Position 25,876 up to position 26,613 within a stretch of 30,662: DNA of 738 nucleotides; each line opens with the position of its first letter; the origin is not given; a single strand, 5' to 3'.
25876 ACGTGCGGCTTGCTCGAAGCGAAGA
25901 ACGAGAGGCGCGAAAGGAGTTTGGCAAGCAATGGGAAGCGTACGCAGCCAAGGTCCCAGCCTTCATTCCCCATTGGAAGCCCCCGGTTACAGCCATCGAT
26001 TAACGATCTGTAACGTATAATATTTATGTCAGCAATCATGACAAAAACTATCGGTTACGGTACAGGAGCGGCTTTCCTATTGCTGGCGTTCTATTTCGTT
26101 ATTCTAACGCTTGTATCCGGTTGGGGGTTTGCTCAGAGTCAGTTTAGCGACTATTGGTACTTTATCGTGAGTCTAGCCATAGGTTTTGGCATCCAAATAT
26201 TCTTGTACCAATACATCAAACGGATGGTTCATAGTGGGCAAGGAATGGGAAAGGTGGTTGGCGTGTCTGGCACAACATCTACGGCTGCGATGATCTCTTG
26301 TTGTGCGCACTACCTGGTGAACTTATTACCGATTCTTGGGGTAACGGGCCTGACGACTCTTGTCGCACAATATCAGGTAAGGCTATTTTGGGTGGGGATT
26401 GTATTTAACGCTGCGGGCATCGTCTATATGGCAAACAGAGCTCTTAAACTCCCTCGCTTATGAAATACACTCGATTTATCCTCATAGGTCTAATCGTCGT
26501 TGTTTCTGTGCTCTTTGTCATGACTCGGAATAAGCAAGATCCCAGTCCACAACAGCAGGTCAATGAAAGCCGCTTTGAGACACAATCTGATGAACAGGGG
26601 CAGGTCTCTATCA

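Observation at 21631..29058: Thirteen-gene, membrane-tethered copper/thiol-stress operon made mostly of uncharacterised proteins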

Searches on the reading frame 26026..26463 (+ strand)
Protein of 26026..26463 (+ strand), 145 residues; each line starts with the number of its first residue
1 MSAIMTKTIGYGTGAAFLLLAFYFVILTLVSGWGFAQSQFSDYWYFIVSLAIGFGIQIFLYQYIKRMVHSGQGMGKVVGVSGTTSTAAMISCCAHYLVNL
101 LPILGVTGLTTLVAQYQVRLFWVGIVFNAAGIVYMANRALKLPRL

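Call 3: search_protein_families(library=pfam, proteins=[window:26026-26463:+], max_evalue=0.01)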
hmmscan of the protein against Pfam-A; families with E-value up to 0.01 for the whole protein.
window:26026-26463:+ (145 aa): 0 families

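Call 9: search_protein_families(library=ncbifam, proteins=[window:26026-26463:+], max_evalue=0.1)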
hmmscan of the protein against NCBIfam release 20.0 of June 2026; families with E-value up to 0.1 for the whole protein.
window:26026-26463:+ (145 aa): 0 families

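Call 70: search_protein_representatives(alignment_id=A2)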
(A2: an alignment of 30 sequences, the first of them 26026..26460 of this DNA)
Query: 30 sequences, 148 profile positions. Proteins with E-value up to 0.001 (for the whole library): 1085; up to 1e-10: 843; up to 1e-30: 343. The best 150 are listed.
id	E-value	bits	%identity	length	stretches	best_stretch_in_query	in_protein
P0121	2.4e-59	215.6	-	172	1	5-145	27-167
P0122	1.2e-58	213.3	-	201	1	1-146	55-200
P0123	1.4e-57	209.9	-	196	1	5-147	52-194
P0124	7.9e-56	204.2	-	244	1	5-147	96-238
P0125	2.0e-54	199.6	-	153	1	9-145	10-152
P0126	2.9e-54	199.1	-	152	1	4-144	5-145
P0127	9.5e-54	197.4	-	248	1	4-146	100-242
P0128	1.9e-53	196.4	-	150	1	6-146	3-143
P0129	3.5e-53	195.6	-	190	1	5-142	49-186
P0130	5.6e-53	194.9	-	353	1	5-143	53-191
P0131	8.8e-53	194.3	-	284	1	1-143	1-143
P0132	6.9e-52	191.4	-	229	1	9-147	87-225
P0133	1.1e-51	190.7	-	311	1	5-144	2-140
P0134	3.1e-50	186.0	-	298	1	4-143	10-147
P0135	5.6e-50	185.2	-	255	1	8-146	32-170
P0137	1.5e-49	183.8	-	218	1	8-143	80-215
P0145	4.0e-47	175.9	-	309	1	6-144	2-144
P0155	3.4e-43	163.2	-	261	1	5-143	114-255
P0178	4.8e-40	153.0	-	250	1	5-143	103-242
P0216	9.6e-38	145.5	-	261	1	5-144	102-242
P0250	2.0e-36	141.2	-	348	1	1-143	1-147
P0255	3.2e-36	140.5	-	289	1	6-142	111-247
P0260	6.1e-36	139.6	-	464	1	7-141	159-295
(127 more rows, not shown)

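Call 72: search_protein_families(library=pfam, proteins=[P0124, P0132, P0137, P0178, P0255, P0155, P0216, P0145, P0260, P0250], max_evalue=0.001)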
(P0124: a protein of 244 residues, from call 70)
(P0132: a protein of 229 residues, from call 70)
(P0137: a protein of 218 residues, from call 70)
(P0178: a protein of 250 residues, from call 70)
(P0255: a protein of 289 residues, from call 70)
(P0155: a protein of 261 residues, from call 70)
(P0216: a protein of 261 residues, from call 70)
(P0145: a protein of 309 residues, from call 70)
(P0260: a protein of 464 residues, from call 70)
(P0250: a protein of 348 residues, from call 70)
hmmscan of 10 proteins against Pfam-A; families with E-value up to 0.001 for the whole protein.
P0124 (244 aa): 2 families
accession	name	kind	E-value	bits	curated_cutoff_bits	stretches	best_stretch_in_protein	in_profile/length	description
PF04945.19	YHS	-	1.6e-15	57.3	30.3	1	5-49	2-46/47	YHS domain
PF19335.5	HMBD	-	2.3e-13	50.3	23.6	1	61-86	2-27/28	Heavy metal binding domain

P0132 (229 aa): 1 family
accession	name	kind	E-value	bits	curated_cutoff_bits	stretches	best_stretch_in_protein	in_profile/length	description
PF04945.19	YHS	-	1.4e-16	60.6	30.3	1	30-73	2-45/47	YHS domain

P0137 (218 aa): 1 family
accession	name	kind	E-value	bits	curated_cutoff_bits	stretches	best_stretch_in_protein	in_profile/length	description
PF04945.19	YHS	-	6.4e-13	48.9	30.3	1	23-65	3-44/47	YHS domain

P0178 (250 aa): 3 families
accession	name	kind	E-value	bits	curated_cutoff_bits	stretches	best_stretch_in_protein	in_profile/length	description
PF04945.19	YHS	-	2.6e-16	59.8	30.3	1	3-48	1-45/47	YHS domain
PF19335.5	HMBD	-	4.4e-11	43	23.6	1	67-91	3-27/28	Heavy metal binding domain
PF24273.1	TRASH_HVO_1752_C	-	0.00017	22.1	27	1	7-42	6-39/47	HVO_1752, C-terminal TRASH domain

P0255 (289 aa): 2 families
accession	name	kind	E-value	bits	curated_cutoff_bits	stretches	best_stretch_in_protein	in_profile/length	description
PF19335.5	HMBD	-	3.4e-12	46.5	23.6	1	67-93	2-28/28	Heavy metal binding domain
PF04945.19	YHS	-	1.6e-09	38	30.3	1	9-48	1-40/47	YHS domain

P0155 (261 aa): 2 families
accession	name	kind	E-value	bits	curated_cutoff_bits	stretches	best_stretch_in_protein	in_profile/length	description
PF00403.32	HMA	-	6.8e-15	55.6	24.8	1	27-84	4-61/62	Heavy-metal-associated domain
PF01545.26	Cation_efflux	-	0.00053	20.3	26.6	0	124-245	73-181/198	Cation efflux family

P0216 (261 aa): 1 family
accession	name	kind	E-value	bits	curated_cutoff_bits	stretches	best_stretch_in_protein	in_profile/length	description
PF00403.32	HMA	-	2.1e-17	63.7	24.8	1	21-79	3-61/62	Heavy-metal-associated domain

P0145 (309 aa): 0 families

P0260 (464 aa): 1 family
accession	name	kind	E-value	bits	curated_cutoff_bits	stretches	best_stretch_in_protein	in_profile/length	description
PF00403.32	HMA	-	2.1e-21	76.5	24.8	2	15-73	1-62/62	Heavy-metal-associated domain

P0250 (348 aa): 3 families
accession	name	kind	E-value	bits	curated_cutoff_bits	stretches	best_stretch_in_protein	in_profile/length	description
PF00403.32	HMA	-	5e-34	116.9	24.8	2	211-272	1-62/62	Heavy-metal-associated domain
PF19991.5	HMA_2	-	2.7e-05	24.6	30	0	293-336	34-77/154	Heavy metal associated domain 2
PF19803.4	DUF6286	-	0.00017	22.5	35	0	214-268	32-86/108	Family of unknown function (DUF6286)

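Call 75: predict_structure(alignment_id=A2)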
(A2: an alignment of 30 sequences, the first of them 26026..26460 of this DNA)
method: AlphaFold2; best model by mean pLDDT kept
length: 145 residues; sequences in the alignment: 30
mean_pLDDT: 73.3   pTM: 0.64
mean pLDDT of the five models: 73.3, 72.2, 69.1, 68.4, 64.2
residues with pLDDT >= 90: 5; 70-90: 88; 50-70: 41; < 50: 11
segments of 3 or more residues with pLDDT < 50: 104-106
pLDDT, mean of each block of 10 residues (from residue 1): 75 88 85 86 88 88 77 52 52 57 49 68 84 84 63
secondary structure, 60 per line:
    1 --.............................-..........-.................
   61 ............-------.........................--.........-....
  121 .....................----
elements in order: H3-31 H33-42 H44-72 H80-104 H107-115 H117-141

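Call 78: fold_search(model_id=the predicted structure, library=pdb)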
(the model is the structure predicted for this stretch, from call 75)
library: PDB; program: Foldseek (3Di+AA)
matches with E <= 10: 42; with E <= 0.001: 0
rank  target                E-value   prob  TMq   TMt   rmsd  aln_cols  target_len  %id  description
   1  6e6a_B                2.5e+00  0.15  0.33  0.31  12.5       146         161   10  Triclinic crystal form of IncA G144A point mutant (released 2019-07-10)
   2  5xfs_B                3.5e+00  0.08  0.24  0.21  27.6       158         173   15  Crystal structure of PE8-PPE15 in complex with EspG5 from M. tuberculosis (released 2017-08-30)
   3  5tj5_G                3.7e+00  0.10  0.29  0.29   9.7       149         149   15  Atomic model for the membrane-embedded motor of a eukaryotic V-ATPase (released 2016-10-26)
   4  5tj5_F                3.7e+00  0.10  0.30  0.29   9.7       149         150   15  Atomic model for the membrane-embedded motor of a eukaryotic V-ATPase (released 2016-10-26)
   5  6ek8                  3.7e+00  0.04  0.19  0.13  32.0       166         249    8  YaxB from Yersinia enterocolitica (released 2018-05-16)
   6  5tj5_M                3.9e+00  0.09  0.29  0.29   9.7       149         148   15  Atomic model for the membrane-embedded motor of a eukaryotic V-ATPase (released 2016-10-26)
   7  9jih_A                4.3e+00  0.12  0.33  0.20  29.5       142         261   14  Crystal structure of BAR domain of ACAP4 (released 2026-01-14)
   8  5sv0_A                4.8e+00  0.06  0.27  0.20  26.5       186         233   10  Structure of the ExbB/ExbD complex from E. coli at pH 7.0 (released 2016-09-28)
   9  6h2d_P                4.8e+00  0.04  0.21  0.15  28.3       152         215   10  Structure of the soluble AhlC of the tripartite alpha-pore forming toxin, AHL, from Aeromonas hydrophila. (released 2019-07-10)
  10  2g38_B                5.0e+00  0.09  0.29  0.25  26.2       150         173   11  A PE/PPE Protein Complex from Mycobacterium tuberculosis (released 2006-03-14)
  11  4xev_D                5.3e+00  0.16  0.39  0.38   7.0       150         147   10  Fusion of Pyk2-FAT domain with Leupaxin LD1 motif, complexed with Leupaxin LD4 peptide (released 2015-12-30)
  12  6vj5_B                5.3e+00  0.07  0.26  0.23  28.1       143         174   12  Structure of PE25-PPE41(A124L) in complex with EspG5 chaperone from the type VII (ESX-5) secretion system (released 2021-01-27)
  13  4w4k_B                5.5e+00  0.07  0.28  0.25  28.0       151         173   12  Crystal structure of a PE25-PPE41 heterodimer from a type VII secretion system of M. tuberculosis (released 2014-10-01)
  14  4kxr_B                5.5e+00  0.07  0.28  0.25  27.7       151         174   12  Structure of the Mycobacterium tuberculosis type VII secretion system chaperone EspG5 in complex with PE25-PPE41 dimer (released 2014-05-28)
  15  2l6g_MODEL_1_A        5.8e+00  0.16  0.40  0.37   7.4       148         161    9  FAT-LD2 Double labeled construct with free LD4 peptide (released 2012-05-30)
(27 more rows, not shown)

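Call 86: search_dna_similar(query=window:26026-26460:+, collection=plasmids, mode=protein, max_evalue=0.001, max_rows=15)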
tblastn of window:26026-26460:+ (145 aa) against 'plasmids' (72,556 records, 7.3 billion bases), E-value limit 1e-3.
No match.
